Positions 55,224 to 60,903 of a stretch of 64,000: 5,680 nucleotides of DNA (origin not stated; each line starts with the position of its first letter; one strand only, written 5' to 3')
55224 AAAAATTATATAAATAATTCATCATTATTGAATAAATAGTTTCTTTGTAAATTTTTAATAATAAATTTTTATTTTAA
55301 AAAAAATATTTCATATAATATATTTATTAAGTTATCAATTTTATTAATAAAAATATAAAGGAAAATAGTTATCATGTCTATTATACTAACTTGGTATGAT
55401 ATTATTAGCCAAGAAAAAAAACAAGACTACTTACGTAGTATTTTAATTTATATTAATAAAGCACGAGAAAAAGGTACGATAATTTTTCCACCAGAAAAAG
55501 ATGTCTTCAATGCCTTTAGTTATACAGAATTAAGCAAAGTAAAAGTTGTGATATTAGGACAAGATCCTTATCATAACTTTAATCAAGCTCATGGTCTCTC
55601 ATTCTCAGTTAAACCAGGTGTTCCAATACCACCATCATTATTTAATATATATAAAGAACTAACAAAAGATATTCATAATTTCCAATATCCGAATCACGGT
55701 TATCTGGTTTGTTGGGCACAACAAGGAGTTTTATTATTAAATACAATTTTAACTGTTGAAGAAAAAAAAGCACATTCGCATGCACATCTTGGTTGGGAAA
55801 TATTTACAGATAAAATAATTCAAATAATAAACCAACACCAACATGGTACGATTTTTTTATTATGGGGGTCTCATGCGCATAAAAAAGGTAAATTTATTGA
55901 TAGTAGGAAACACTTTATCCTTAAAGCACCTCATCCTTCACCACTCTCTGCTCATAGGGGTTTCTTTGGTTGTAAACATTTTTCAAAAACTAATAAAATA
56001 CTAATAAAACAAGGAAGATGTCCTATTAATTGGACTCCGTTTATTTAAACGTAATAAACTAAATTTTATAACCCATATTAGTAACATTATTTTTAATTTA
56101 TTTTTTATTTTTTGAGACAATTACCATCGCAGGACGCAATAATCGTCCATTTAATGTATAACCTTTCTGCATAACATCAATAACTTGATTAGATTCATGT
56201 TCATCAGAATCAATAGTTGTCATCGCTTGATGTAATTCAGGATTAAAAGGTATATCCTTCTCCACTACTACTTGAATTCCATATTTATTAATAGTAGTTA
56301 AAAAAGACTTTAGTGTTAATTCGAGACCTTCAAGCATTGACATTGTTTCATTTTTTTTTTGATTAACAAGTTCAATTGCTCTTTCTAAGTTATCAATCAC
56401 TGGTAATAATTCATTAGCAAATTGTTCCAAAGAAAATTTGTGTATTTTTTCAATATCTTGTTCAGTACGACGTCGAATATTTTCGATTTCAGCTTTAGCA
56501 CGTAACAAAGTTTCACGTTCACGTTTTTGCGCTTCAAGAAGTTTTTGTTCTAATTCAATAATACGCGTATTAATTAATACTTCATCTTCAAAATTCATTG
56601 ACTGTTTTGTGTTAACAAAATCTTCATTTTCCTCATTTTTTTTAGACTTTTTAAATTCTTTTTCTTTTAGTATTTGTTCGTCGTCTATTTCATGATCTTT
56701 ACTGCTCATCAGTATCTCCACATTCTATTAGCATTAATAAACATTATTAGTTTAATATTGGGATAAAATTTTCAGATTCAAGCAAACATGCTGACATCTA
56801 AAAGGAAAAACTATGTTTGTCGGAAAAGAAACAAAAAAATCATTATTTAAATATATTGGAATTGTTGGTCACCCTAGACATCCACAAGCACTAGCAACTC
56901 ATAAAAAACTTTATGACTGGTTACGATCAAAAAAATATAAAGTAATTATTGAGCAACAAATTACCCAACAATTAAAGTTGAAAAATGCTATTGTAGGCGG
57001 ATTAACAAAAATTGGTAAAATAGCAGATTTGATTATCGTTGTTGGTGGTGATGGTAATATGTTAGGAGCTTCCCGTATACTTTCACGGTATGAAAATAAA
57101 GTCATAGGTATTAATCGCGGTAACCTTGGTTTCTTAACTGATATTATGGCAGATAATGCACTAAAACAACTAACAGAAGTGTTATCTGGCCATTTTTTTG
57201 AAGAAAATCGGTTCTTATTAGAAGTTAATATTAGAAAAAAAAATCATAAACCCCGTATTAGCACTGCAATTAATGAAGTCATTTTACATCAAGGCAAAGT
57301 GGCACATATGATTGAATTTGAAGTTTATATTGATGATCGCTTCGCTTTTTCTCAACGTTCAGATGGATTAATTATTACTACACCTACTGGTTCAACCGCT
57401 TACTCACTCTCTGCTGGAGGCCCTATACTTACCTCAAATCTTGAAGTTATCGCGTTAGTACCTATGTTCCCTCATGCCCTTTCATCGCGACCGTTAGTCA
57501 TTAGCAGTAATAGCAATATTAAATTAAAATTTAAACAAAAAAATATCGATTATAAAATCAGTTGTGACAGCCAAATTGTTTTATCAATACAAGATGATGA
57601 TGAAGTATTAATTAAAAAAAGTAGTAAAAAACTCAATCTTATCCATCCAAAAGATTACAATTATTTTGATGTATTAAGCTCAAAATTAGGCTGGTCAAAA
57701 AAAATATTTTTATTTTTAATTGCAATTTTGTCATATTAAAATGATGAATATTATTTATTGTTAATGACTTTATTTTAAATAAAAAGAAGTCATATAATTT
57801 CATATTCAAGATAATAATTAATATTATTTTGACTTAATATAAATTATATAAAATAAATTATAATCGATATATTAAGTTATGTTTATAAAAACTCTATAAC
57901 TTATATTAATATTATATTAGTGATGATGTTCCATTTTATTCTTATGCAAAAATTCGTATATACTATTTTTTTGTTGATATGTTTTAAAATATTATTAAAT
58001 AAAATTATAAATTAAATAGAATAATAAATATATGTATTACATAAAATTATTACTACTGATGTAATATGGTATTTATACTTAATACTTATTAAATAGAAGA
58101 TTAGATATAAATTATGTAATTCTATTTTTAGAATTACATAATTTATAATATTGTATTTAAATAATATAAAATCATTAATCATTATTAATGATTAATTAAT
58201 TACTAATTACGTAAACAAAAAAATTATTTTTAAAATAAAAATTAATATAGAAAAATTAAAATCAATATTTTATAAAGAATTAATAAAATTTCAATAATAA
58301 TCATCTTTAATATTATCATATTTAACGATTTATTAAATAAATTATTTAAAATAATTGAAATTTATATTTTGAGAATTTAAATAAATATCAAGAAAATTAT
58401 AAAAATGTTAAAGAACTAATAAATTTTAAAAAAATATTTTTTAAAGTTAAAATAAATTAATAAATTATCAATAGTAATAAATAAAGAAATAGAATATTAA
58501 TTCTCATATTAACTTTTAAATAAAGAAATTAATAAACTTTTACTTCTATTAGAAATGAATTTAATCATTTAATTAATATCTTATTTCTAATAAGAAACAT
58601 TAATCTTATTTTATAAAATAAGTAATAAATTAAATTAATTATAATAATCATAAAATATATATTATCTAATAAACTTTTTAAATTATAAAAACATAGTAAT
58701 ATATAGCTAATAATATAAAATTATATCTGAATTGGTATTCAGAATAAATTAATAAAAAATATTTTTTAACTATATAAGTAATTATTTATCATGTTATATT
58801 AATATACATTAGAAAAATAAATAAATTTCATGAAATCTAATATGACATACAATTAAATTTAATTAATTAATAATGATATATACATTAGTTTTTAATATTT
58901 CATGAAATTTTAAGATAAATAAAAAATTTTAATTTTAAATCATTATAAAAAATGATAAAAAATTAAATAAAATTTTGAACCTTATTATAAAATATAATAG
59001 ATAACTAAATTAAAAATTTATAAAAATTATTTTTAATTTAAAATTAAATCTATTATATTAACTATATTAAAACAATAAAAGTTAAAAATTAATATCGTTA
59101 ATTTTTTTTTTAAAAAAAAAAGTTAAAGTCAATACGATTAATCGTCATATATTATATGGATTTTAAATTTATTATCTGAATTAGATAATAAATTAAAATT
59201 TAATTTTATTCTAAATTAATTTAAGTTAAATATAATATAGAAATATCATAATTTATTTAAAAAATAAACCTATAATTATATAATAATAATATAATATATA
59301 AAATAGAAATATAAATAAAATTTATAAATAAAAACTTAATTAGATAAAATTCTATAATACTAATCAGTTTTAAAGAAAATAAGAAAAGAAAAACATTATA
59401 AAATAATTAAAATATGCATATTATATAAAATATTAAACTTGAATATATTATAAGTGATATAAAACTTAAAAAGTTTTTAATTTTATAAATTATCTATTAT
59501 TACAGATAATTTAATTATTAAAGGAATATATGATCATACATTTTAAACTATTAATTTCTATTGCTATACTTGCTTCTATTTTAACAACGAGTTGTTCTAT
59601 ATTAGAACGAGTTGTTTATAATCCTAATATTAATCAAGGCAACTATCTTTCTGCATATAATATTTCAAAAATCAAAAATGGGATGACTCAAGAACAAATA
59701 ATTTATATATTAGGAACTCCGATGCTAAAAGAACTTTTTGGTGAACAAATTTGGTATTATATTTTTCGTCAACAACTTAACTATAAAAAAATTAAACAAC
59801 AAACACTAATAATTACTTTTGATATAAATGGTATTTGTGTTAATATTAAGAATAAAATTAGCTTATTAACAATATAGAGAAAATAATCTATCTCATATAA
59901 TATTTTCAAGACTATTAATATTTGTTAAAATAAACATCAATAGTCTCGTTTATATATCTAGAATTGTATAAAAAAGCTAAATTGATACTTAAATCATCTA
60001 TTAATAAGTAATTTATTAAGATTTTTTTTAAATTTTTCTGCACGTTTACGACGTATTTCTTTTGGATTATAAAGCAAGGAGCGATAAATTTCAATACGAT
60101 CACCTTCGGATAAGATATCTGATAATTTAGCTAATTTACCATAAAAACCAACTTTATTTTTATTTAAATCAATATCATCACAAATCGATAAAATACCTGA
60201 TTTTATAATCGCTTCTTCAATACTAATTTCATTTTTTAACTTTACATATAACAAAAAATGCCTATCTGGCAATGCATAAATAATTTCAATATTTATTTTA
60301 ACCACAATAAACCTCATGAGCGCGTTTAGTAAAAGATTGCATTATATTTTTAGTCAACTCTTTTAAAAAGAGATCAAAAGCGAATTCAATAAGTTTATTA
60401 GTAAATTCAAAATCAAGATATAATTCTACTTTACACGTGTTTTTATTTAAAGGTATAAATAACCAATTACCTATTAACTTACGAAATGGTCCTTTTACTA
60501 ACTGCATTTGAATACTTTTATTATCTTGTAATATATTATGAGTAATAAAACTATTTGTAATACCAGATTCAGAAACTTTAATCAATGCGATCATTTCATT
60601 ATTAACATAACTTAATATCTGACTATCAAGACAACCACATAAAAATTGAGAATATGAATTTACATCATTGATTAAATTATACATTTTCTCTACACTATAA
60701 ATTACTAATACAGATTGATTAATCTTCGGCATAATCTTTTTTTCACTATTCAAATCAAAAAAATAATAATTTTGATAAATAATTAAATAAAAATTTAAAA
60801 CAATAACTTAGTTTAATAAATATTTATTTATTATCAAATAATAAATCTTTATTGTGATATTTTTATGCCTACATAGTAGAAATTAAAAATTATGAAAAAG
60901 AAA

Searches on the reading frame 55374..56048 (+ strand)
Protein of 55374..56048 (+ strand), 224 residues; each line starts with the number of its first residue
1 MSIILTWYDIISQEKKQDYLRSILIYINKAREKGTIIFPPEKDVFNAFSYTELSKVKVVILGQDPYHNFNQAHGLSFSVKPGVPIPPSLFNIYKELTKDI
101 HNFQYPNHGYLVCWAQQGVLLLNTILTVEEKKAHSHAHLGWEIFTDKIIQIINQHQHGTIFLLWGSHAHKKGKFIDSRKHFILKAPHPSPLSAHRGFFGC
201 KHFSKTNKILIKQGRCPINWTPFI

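Call 94: search_protein_families(library=ncbifam, proteins=[window:55374-56048:+], max_evalue=1e-10)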
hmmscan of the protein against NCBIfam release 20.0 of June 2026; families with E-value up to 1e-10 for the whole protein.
window:55374-56048:+ (224 aa): 5 families
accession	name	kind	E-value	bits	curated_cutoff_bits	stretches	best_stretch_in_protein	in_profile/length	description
NF003589.0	PRK05254.1-2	equivalog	4.1e-105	350.4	223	1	3-221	7-224/227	uracil-DNA glycosylase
NF003592.0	PRK05254.1-5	equivalog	2.2e-91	305.6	162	1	6-221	8-221/225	uracil-DNA glycosylase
TIGR00628.1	ung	equivalog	1.1e-83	280.2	185.75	1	6-214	3-209/210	uracil-DNA glycosylase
NF003591.1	PRK05254.1-4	equivalog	3e-80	268.7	237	1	6-210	4-206/208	uracil-DNA glycosylase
NF003588.0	PRK05254.1-1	equivalog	2.1e-59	200.8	143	1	14-221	19-223/225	uracil-DNA glycosylase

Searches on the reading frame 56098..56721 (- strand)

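Call 94: search_protein_families(library=ncbifam, proteins=[window:56098-56721:-], max_evalue=1e-10)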
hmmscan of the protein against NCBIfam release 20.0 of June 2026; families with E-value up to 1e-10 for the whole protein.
window:56098-56721:- (207 aa): 24 families
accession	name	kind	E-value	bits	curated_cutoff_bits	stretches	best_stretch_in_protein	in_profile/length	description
NF010748.0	PRK14150.1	equivalog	5e-74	248.1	152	1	5-205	1-197/198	nucleotide exchange factor GrpE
NF007655.0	PRK10325.1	equivalog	7.4e-60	202.1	348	1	5-206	1-196/197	nucleotide exchange factor GrpE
NF010749.0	PRK14151.1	equivalog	2.8e-57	193.4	231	1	32-205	6-176/188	nucleotide exchange factor GrpE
NF010737.0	PRK14139.1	equivalog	1.3e-44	152.3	164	1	25-206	12-188/188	nucleotide exchange factor GrpE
NF010738.0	PRK14140.1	equivalog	2.7e-42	144.7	137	1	19-203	13-190/191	nucleotide exchange factor GrpE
NF010755.0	PRK14158.1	equivalog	2.9e-39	134.6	200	1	16-205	10-195/198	nucleotide exchange factor GrpE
NF010742.0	PRK14144.1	equivalog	4.7e-38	131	215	1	15-204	9-198/199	nucleotide exchange factor GrpE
NF010746.0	PRK14148.1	equivalog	1.1e-36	126.5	212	1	62-205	53-195/195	nucleotide exchange factor GrpE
NF010739.0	PRK14141.1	equivalog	5.9e-36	124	192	1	20-205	3-194/211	nucleotide exchange factor GrpE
NF010750.0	PRK14153.1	equivalog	1.2e-34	119.5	194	1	20-206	5-189/194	nucleotide exchange factor GrpE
NF010747.0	PRK14149.1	equivalog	4.3e-33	114.5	176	1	20-205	9-190/191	nucleotide exchange factor GrpE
NF010759.0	PRK14162.1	equivalog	2.1e-32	112.4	176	1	9-203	4-193/194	nucleotide exchange factor GrpE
NF010756.0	PRK14159.1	equivalog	1.3e-30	106.6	171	1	28-204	6-176/176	nucleotide exchange factor GrpE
NF010752.0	PRK14155.1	equivalog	1.5e-30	106.1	194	1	61-203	26-170/208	nucleotide exchange factor GrpE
NF010745.0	PRK14147.1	equivalog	1.3e-29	103.2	184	1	69-205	38-171/172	nucleotide exchange factor GrpE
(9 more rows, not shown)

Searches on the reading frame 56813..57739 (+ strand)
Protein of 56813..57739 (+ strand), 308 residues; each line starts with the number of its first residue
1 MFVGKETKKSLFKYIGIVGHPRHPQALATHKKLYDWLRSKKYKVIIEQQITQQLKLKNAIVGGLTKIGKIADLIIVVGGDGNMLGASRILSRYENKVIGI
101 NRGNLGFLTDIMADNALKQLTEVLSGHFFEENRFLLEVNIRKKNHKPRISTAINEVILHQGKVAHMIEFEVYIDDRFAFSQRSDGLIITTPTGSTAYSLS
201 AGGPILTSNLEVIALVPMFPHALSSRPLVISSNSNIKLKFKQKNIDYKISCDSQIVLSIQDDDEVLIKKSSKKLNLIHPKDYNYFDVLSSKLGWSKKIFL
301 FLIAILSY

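Call 94: search_protein_families(library=ncbifam, proteins=[window:56813-57739:+], max_evalue=1e-10)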
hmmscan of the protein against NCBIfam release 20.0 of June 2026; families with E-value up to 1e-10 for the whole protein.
window:56813-57739:+ (308 aa): 18 families
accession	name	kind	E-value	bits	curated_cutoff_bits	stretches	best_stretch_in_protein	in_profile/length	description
NF002893.0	PRK03378.1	equivalog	1e-145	484.6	386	1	9-299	2-292/292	NAD(+) kinase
NF002579.0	PRK02231.1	equivalog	1e-127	425.7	459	1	6-299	6-301/301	NAD(+) kinase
NF002306.0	PRK01231.1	equivalog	5.8e-109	363.8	316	1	7-297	3-294/299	NAD(+) kinase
NF002561.0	PRK02155.1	equivalog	1.3e-85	287.2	371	1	9-297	3-290/297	NAD kinase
NF003391.0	PRK04539.1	equivalog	3.3e-78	262.8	470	1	10-298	3-295/296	inorganic polyphosphate/ATP-NAD kinase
NF010678.0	PRK14076.1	equivalog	3.5e-61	207.8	493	1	13-288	292-563/570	bifunctional NADP phosphatase/NAD kinase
NF002521.0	PRK01911.1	equivalog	4.6e-61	206.8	309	1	15-296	3-288/292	NAD kinase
NF002984.0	PRK03708.1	equivalog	4.4e-57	193.6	326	1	15-278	3-260/277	NAD(+) kinase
NF010679.0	PRK14077.1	equivalog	3.7e-55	187.3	343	1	10-295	8-286/287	NAD(+) kinase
NF002732.0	PRK02649.1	equivalog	8.8e-50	169.9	348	1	16-295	5-292/305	NAD(+) kinase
NF002892.0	PRK03372.1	equivalog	1.2e-49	169.4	299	1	15-292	8-292/312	NAD kinase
NF010677.0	PRK14075.1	equivalog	2e-49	168.5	260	1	46-298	19-256/257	NAD(+) kinase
NF002255.0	PRK01185.1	subfamily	1.1e-45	155.8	304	1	40-281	27-255/271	NAD(+) kinase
NF002731.0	PRK02645.1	equivalog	1.8e-44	152.4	312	1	17-296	8-294/305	NAD(+) kinase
NF003406.0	PRK04761.1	equivalog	9.8e-29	100.3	211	1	67-222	34-184/257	NAD kinase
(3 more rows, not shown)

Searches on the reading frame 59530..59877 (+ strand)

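Call 94: search_protein_families(library=ncbifam, proteins=[window:59530-59877:+], max_evalue=1e-10)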
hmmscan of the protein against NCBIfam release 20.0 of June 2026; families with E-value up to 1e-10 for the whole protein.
window:59530-59877:+ (115 aa): 1 family
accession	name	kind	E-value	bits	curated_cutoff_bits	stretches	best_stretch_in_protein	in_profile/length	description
NF008585.0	PRK11548.1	equivalog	6.9e-45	151.7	93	1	4-112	2-110/113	outer membrane protein assembly factor BamE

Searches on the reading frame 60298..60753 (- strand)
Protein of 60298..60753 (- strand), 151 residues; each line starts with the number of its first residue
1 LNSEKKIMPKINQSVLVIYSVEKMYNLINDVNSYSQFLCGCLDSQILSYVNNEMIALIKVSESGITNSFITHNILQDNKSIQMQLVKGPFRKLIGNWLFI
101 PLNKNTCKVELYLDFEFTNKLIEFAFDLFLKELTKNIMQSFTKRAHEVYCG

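Call 94: search_protein_families(library=ncbifam, proteins=[window:60298-60753:-], max_evalue=1e-10)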
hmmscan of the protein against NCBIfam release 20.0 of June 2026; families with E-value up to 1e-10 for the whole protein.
window:60298-60753:- (151 aa): 1 family
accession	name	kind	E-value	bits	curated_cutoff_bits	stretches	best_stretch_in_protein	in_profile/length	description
NF007999.1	PRK10724.1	equivalog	1.3e-60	203.8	258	1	8-149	1-142/144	type II toxin-antitoxin system RatA family toxin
